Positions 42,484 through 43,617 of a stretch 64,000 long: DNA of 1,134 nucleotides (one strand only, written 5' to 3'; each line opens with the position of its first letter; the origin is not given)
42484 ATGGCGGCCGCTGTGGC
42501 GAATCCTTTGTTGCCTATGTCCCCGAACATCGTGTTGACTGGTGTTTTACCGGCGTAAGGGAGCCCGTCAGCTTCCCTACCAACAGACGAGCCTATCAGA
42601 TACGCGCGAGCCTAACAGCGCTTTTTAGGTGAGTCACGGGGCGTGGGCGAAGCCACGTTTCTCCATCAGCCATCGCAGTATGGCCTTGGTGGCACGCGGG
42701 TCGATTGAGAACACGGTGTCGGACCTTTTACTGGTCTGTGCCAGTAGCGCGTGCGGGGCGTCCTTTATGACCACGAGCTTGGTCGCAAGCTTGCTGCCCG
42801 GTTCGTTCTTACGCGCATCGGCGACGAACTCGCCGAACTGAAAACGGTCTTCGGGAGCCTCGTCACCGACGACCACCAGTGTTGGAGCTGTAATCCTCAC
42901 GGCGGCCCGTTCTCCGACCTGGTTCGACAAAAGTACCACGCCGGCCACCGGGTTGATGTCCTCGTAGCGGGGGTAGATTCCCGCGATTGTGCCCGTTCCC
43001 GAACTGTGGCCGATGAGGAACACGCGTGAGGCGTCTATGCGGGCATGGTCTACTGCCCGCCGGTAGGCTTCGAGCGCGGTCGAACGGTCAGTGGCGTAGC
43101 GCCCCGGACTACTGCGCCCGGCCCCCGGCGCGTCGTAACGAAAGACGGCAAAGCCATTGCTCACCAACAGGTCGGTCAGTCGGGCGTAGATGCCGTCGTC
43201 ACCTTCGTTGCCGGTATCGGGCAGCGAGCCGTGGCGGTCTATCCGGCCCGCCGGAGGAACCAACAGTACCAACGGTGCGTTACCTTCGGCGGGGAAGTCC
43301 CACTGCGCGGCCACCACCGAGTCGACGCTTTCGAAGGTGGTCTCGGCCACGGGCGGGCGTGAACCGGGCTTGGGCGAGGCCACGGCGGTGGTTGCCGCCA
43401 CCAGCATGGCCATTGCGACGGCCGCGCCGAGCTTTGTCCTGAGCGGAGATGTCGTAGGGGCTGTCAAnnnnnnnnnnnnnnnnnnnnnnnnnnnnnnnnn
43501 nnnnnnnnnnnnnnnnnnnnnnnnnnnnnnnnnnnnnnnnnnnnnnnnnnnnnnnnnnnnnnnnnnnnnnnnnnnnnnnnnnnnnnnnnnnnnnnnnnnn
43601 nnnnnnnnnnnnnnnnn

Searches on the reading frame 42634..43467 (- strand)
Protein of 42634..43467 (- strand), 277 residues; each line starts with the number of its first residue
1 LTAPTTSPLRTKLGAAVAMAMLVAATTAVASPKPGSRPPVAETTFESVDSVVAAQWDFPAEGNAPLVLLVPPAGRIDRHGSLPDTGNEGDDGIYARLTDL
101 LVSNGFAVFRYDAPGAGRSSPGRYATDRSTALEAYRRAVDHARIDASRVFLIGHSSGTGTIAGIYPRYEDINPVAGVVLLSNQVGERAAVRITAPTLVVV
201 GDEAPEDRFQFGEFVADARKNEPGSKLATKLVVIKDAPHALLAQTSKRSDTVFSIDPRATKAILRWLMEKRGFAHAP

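Call 6: search_protein_families(library=pfam, proteins=[window:42634-43467:-], max_evalue=0.01)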
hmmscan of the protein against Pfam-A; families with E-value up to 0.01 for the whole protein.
window:42634-43467:- (277 aa): 3 families
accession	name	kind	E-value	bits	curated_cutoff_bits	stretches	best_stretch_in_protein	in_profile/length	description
PF12146.15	Hydrolase_4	-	7.4e-12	45.5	27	1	92-194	18-120/239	Serine aminopeptidase, S33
PF00561.26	Abhydrolase_1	-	5.5e-09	36.5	25.8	1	94-191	16-114/245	alpha/beta hydrolase fold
PF12697.13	Abhydrolase_6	-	1.4e-07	32.8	26.3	1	95-210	18-121/217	Alpha/beta hydrolase family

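Call 15: find_related_loci(query=window:42634-43467:-, collection=genome_contigs, flank=10000)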
Query window:42634-43467:- (277 aa) in genome_contigs; peptide patterns used: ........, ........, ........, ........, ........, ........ (x = any residue, [..] = any of these).
325 stretches matched a pattern; 4 encode a relative of the query (tblastn E <= 1e-3); 4 distinct loci.
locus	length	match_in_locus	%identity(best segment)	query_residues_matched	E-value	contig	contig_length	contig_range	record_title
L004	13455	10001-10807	78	9-277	6e-136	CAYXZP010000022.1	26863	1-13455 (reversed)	MAG TPA_asm: uncultured Myxococcales bacterium isolate SRP092902_co1_85 genome assembly, contig: NODE_2298_length_26863_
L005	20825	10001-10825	53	2-271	4e-85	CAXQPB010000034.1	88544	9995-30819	MAG: Nitrosopumilus sp. isolate 3um_A1Z0725_1.78 genome assembly, contig: k127_661271, whole genome shotgun sequence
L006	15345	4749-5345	25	42-225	1e-8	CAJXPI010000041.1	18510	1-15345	MAG TPA_asm: uncultured Flavobacteriales bacterium isolate SRR3933268_bin.10_MetaBAT_v2.12.1_MAG genome assembly, contig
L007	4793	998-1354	28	64-180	2e-8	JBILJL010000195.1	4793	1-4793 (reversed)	MAG: Bacteroidia bacterium isolate ME2017-06-16_3300042330_group7_bin45 Rohwer_bin1042_scaffold_7858_c1, whole genome sh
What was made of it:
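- One relative contig (L005) carries an implausible taxon label, which shows that binning errors occur in these data (call 15).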

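Call 21: search_protein_families(library=pfam, proteins=[L004:19-1146:-, L004:8412-9932:+, L004:2342-3271:+, L004:3271-3948:+, L004:3828-5072:+, L004:5481-6299:+, L004:6616-8331:+], max_evalue=0.001)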
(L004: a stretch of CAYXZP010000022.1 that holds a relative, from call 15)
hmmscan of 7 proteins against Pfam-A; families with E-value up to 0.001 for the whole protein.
L004:19-1146:- (375 aa): 2 families
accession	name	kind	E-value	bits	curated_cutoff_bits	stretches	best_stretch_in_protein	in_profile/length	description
PF02481.21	DNA_processg_A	-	8.6e-64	215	29.6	1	75-279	2-210/212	DNA recombination-mediator protein A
PF17782.7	DprA_WH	-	2.6e-11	43.8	22.9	1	312-361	12-61/61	DprA winged helix domain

L004:8412-9932:+ (506 aa): 11 families
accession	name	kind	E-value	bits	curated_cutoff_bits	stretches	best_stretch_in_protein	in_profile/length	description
PF01078.27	Mg_chelatase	-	7.8e-85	283.9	20.3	1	207-411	2-206/207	Magnesium chelatase, subunit ChlI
PF13541.12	ChlI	-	2.9e-33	114.8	27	1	32-155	1-121/121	Subunit ChlI of Mg-chelatase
PF13335.12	Mg_chelatase_C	-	1.3e-16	61.3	26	1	418-502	1-94/94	Magnesium chelatase, subunit ChlI C-terminal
PF07728.20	AAA_5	-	3e-12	47.2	22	1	229-365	1-125/139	AAA domain (dynein-related subfamily)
PF00493.29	MCM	-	1.3e-09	38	23.3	1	304-368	114-178/224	MCM P-loop domain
PF00158.32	Sigma54_activat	-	2.5e-09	37.5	20.2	1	298-362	80-142/168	Sigma-54 interaction domain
PF05362.19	Lon_C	-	1.9e-05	24.7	21.1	1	79-159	98-176/205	Lon protease (S16) C-terminal proteolytic domain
PF20030.5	bpMoxR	-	2.6e-05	23.8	27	0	220-250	24-54/205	MoxR domain in the MoxR-vWA-beta-propeller ternary systems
PF07726.17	AAA_3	-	6.2e-05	23.3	27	0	313-364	64-113/131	ATPase family associated with various cellular activities (AAA)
PF13401.12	AAA_22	-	0.00026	21.7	27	0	227-252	5-30/130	AAA domain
PF05496.18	RuvB_N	-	0.00075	19.7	27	0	208-245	7-51/159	Holliday junction DNA helicase RuvB P-loop domain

L004:2342-3271:+ (309 aa): 0 families

L004:3271-3948:+ (225 aa): 2 families
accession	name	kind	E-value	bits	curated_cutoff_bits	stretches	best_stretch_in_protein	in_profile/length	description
PF00440.29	TetR_N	-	7.3e-10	38.9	24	1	32-78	1-47/47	Bacterial regulatory proteins, tetR family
PF17938.6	TetR_C_29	-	0.00091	19.8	26.2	0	105-188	5-89/119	Tetracyclin repressor-like, C-terminal domain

L004:3828-5072:+ (414 aa): 1 family
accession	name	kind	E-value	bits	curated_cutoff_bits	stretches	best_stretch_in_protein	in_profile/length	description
PF04909.20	Amidohydro_2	-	1.8e-42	146.5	26.4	1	43-407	1-289/289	Amidohydrolase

L004:5481-6299:+ (272 aa): 4 families
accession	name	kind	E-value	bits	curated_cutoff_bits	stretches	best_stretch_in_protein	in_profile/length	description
PF13561.12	adh_short_C2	-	3.3e-66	223.7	27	1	33-269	1-235/236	Enoyl-(Acyl carrier protein) reductase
PF00106.31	adh_short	-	5.3e-52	176.6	26.6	1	27-217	1-189/195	short chain dehydrogenase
PF08659.16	KR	-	1.1e-09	38.8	22.6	1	30-190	4-162/180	KR domain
PF01370.27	Epimerase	-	5.4e-05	23.2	20.9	1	30-198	2-163/240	NAD dependent epimerase/dehydratase family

L004:6616-8331:+ (571 aa): 1 family
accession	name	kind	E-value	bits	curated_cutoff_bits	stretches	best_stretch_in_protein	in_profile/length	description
PF04909.20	Amidohydro_2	-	6.4e-32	111.9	26.4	1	262-522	42-278/289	Amidohydrolase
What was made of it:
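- On ComM/YifB (functional member): It is present in the intact orthologue L004 at residues 32-155 (call 21). L004 has it at residues 207-411 (call 21).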

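Call 30: find_homologous_proteins(query=L004:8412-9929:+, max_evalue=1e-30)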
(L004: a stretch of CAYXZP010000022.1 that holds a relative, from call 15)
Query L004:8412-9929:+ (506 aa): 7999 proteins with E <= 1e-30 among 8000 candidates; the best 120 are listed.
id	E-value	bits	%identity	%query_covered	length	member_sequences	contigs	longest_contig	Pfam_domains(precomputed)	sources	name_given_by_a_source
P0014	1.0e-159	551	56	97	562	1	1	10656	PF00158.33,PF13335.13,PF00493.30,PF07728.21,PF01078.28,PF13541.13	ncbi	-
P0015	1.8e-158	547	58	97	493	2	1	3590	PF00158.33,PF13335.13,PF05362.20,PF00493.30,PF07728.21,PF01078.28,PF13541.13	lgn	-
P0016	5.5e-158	545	57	97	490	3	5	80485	PF00158.33,PF13335.13,PF00493.30,PF07728.21,PF01078.28,PF13541.13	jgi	jgi:magnesium chelatase family protein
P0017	8.8e-157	541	57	97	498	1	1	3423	PF13335.13,PF00493.30,PF07728.21,PF01078.28,PF13541.13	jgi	jgi:magnesium chelatase family protein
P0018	1.4e-155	537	57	97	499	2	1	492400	PF00158.33,PF13335.13,PF00493.30,PF05496.19,PF07728.21,PF01078.28,PF13541.13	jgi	-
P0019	2.3e-155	536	57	97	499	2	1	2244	PF00158.33,PF13335.13,PF00493.30,PF07728.21,PF01078.28,PF13541.13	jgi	jgi:magnesium chelatase family protein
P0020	1.4e-154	534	57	97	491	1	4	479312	PF00158.33,PF13335.13,PF00493.30,PF05496.19,PF07728.21,PF01078.28,PF13541.13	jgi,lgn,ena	jgi:magnesium chelatase family protein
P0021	4.3e-154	532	58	97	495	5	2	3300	PF20030.6,PF00158.33,PF13335.13,PF00493.30,PF07728.21,PF01078.28,PF13541.13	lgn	-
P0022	1.6e-153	530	57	97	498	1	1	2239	PF00158.33,PF13335.13,PF00493.30,PF05496.19,PF07728.21,PF01078.28,PF13541.13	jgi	jgi:magnesium chelatase family protein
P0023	8.6e-153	528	57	97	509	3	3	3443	PF00158.33,PF13335.13,PF00493.30,PF13401.13,PF07728.21,PF01078.28,PF13541.13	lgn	-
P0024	2.8e-152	526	56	97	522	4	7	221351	PF00158.33,PF13335.13,PF05362.20,PF00493.30,PF07728.21,PF01078.28,PF13541.13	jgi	jgi:magnesium chelatase family protein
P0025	5.8e-152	525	56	97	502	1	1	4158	PF00158.33,PF13335.13,PF00493.30,PF07728.21,PF01078.28,PF13541.13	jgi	jgi:magnesium chelatase family protein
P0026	1.4e-151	524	55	97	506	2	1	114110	PF00158.33,PF13335.13,PF00493.30,PF07728.21,PF01078.28,PF13541.13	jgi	-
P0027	7.9e-151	521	55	97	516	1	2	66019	PF00158.33,PF13335.13,PF00493.30,PF07728.21,PF01078.28,PF13541.13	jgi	-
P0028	1.2e-150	521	56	94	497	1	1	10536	PF00158.33,PF13335.13,PF00493.30,PF07728.21,PF01078.28,PF13541.13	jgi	jgi:magnesium chelatase family protein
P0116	1.4e-126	442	55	79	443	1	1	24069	PF00158.33,PF00493.30,PF07728.21,PF01078.28,PF13541.13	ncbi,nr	ncbi:MAG: YifB family Mg chelatase-like AAA ATPase, partial [Deltaproteobacteria bacterium]|nr:YifB 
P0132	4.5e-126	440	48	97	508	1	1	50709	PF00158.33,PF13335.13,PF00493.30,PF07728.21,PF01078.28,PF13541.13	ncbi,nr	ncbi:MAG: YifB family Mg chelatase-like AAA ATPase [Deltaproteobacteria bacterium]|nr:YifB family Mg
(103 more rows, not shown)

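Call 35: find_encoding_contigs(protein=P0016, flank=8000, max_places=3)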
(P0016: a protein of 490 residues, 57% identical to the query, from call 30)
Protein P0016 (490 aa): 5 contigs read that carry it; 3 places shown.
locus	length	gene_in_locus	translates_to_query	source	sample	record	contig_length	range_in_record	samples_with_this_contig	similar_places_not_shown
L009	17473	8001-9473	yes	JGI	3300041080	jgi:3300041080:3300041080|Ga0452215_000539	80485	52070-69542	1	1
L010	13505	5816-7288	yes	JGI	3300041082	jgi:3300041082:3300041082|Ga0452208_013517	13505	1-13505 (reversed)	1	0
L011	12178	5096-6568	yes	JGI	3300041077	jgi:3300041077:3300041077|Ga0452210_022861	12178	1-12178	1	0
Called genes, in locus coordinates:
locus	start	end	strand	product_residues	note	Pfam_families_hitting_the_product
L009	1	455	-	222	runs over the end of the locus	PF08551:DUF1751 (weak), PF01694:Rhomboid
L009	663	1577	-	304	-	PF01063:Aminotran_4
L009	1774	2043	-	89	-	PF00216:Bac_DNA_binding, PF18291:HU-HIG (weak)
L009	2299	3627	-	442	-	PF01134:GIDA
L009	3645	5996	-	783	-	PF01751:Toprim, PF01131:Topoisom_bac, PF01396:Zn_ribbon_Top1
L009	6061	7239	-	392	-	PF02481:DNA_processg_A, PF17782:WHD_DprA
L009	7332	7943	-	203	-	PF00117:GATase, PF07722:Peptidase_C26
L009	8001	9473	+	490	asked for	PF13541:ChlI, PF00158:Sigma54_activat, PF01078:Mg_chelatase, PF07728:AAA_5, PF00493:MCM, PF13335:Mg_chelatase_C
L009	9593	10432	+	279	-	PF00561:Abhydrolase_1 (weak), PF12146:Hydrolase_4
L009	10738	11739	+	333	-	PF25917:BSH_RND, PF25973:BSH_CzcB, PF25876:HH_MFP_RND (weak), PF25944:Beta-barrel_RND (weak), PF25954:Beta-barrel_RND_2, PF25967:RND-MFP_C, PF25975:CzcB_C, PF25989:YknX_C, +1 more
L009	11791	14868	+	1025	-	PF00873:ACR_tran, PF03176:MMPL, PF02355:SecD_SecF_C (faint)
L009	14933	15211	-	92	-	PF00216:Bac_DNA_binding, PF18291:HU-HIG (weak)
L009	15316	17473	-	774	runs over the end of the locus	PF01590:GAF, PF13185:GAF_2, PF13492:GAF_3 (weak), PF05524:PEP-utilisers_N, PF00391:PEP-utilizers, PF02896:PEP-utilizers_C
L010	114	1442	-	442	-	PF01134:GIDA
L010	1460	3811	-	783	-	PF01751:Toprim, PF01131:Topoisom_bac, PF01396:Zn_ribbon_Top1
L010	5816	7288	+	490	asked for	PF13541:ChlI, PF00158:Sigma54_activat, PF01078:Mg_chelatase, PF07728:AAA_5, PF00493:MCM, PF13335:Mg_chelatase_C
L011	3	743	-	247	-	?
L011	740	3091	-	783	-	PF01751:Toprim, PF01131:Topoisom_bac, PF01396:Zn_ribbon_Top1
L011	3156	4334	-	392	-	PF02481:DNA_processg_A, PF17782:WHD_DprA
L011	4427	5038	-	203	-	PF00117:GATase, PF07722:Peptidase_C26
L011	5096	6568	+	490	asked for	PF13541:ChlI, PF00158:Sigma54_activat, PF01078:Mg_chelatase, PF07728:AAA_5, PF00493:MCM, PF13335:Mg_chelatase_C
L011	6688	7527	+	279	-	PF00561:Abhydrolase_1 (weak), PF12146:Hydrolase_4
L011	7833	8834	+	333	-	PF25917:BSH_RND, PF25973:BSH_CzcB, PF25876:HH_MFP_RND (weak), PF25944:Beta-barrel_RND (weak), PF25954:Beta-barrel_RND_2, PF25967:RND-MFP_C, PF25975:CzcB_C, PF25989:YknX_C, +1 more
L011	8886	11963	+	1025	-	PF00873:ACR_tran, PF03176:MMPL, PF02355:SecD_SecF_C (faint)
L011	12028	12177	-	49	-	?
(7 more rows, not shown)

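Call 36: find_encoding_contigs(protein=P0018, flank=8000, max_places=2)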
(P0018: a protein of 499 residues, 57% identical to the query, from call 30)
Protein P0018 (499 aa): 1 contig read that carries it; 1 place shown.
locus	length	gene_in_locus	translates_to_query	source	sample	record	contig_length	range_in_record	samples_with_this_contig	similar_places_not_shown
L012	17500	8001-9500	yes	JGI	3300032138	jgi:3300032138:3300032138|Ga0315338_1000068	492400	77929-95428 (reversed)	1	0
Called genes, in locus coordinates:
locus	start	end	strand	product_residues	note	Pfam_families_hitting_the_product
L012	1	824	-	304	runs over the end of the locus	PF01063:Aminotran_4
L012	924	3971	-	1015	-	PF03710:GlnE, PF08335:GlnD_UR_UTase, PF10335:DUF294_C (faint), PF03710:GlnE, PF08335:GlnD_UR_UTase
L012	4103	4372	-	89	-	PF00216:Bac_DNA_binding, PF18291:HU-HIG (weak)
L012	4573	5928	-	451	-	PF01134:GIDA, PF01266:DAO (faint)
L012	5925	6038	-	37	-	-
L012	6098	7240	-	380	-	PF02481:DNA_processg_A, PF17782:WHD_DprA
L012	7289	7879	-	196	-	PF00117:GATase, PF07722:Peptidase_C26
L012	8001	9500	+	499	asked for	PF13541:ChlI, PF05496:RuvB_N (faint), PF00158:Sigma54_activat (faint), PF00493:MCM (faint), PF01078:Mg_chelatase, PF07728:AAA_5, PF13335:Mg_chelatase_C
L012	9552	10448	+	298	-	PF00561:Abhydrolase_1 (weak), PF12697:Abhydrolase_6, PF12146:Hydrolase_4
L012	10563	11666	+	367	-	PF00364:Biotin_lipoyl (faint), PF25917:BSH_RND, PF25973:BSH_CzcB, PF25954:Beta-barrel_RND_2, PF25975:CzcB_C (weak), PF25989:YknX_C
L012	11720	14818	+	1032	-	PF00873:ACR_tran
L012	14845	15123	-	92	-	PF00216:Bac_DNA_binding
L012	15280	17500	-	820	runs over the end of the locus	PF13185:GAF_2, PF01590:GAF, PF13492:GAF_3, PF05524:PEP-utilisers_N, PF00391:PEP-utilizers, PF02896:PEP-utilizers_C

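Call 37: find_encoding_contigs(protein=P0014, flank=8000, max_places=2)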
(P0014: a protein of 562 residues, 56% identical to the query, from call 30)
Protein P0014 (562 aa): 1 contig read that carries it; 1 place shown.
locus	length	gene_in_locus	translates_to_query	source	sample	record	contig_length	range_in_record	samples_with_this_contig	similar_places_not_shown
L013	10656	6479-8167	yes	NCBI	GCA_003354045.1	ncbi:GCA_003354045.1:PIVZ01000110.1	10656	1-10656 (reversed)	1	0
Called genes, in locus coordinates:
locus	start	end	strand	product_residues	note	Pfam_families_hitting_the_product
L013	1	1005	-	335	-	?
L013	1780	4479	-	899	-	PF01751:Toprim, PF01131:Topoisom_bac, PF13368:Toprim_C_rpt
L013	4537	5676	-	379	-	PF02481:DNA_processg_A, PF17782:WHD_DprA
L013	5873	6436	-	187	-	PF00117:GATase, PF07722:Peptidase_C26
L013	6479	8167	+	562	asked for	PF13541:ChlI, PF00158:Sigma54_activat, PF00493:MCM (faint), PF01078:Mg_chelatase, PF07728:AAA_5, PF13335:Mg_chelatase_C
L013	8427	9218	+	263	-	PF12697:Abhydrolase_6 (weak), PF00561:Abhydrolase_1 (faint), PF12146:Hydrolase_4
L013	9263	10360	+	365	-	PF25917:BSH_RND, PF25973:BSH_CzcB, PF25876:HH_MFP_RND (weak), PF25954:Beta-barrel_RND_2, PF25944:Beta-barrel_RND (weak), PF25967:RND-MFP_C (weak), PF25975:CzcB_C, PF25989:YknX_C, +1 more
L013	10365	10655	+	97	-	?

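Call 49: find_encoding_contigs(protein=P0116, flank=3000, max_places=2)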
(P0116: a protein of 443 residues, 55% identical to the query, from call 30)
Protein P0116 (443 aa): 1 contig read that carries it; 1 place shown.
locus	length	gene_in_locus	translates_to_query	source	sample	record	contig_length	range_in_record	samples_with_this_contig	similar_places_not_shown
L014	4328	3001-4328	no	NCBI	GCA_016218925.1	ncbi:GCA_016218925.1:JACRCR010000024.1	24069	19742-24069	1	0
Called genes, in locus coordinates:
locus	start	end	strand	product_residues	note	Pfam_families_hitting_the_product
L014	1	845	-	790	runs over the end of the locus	PF01751:Toprim, PF01131:Topoisom_bac, PF01396:Zn_ribbon_Top1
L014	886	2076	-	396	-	PF02481:DNA_processg_A, PF17782:WHD_DprA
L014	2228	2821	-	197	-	PF00117:GATase, PF07722:Peptidase_C26 (weak)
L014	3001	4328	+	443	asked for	PF13541:ChlI, PF00493:MCM, PF01078:Mg_chelatase, PF00158:Sigma54_activat (faint), PF07728:AAA_5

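Call 50: find_encoding_contigs(protein=P0132, flank=3000, max_places=2)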
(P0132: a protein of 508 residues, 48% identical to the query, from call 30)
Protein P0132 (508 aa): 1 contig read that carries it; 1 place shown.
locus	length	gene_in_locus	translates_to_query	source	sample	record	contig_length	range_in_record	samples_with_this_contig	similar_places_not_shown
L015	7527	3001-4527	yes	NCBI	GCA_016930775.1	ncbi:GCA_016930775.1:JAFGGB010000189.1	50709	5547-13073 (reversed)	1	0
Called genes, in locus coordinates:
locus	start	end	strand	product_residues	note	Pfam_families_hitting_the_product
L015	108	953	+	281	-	PF00892:EamA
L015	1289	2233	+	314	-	PF01435:Peptidase_M48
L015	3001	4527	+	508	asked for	PF13541:ChlI, PF00158:Sigma54_activat (weak), PF01078:Mg_chelatase, PF07728:AAA_5, PF00493:MCM (weak), PF13335:Mg_chelatase_C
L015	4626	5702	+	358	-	PF01063:Aminotran_4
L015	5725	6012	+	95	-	-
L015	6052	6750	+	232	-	PF03548:LolA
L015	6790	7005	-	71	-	PF11146:DUF2905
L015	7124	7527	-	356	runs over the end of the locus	-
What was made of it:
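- ComM-family genes occur in other genomic contexts in other bacteria (L015, call 50).
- Tried and rejected: P0116 (L014) and P0132 (L015) come from other assemblies (calls 49, 50).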
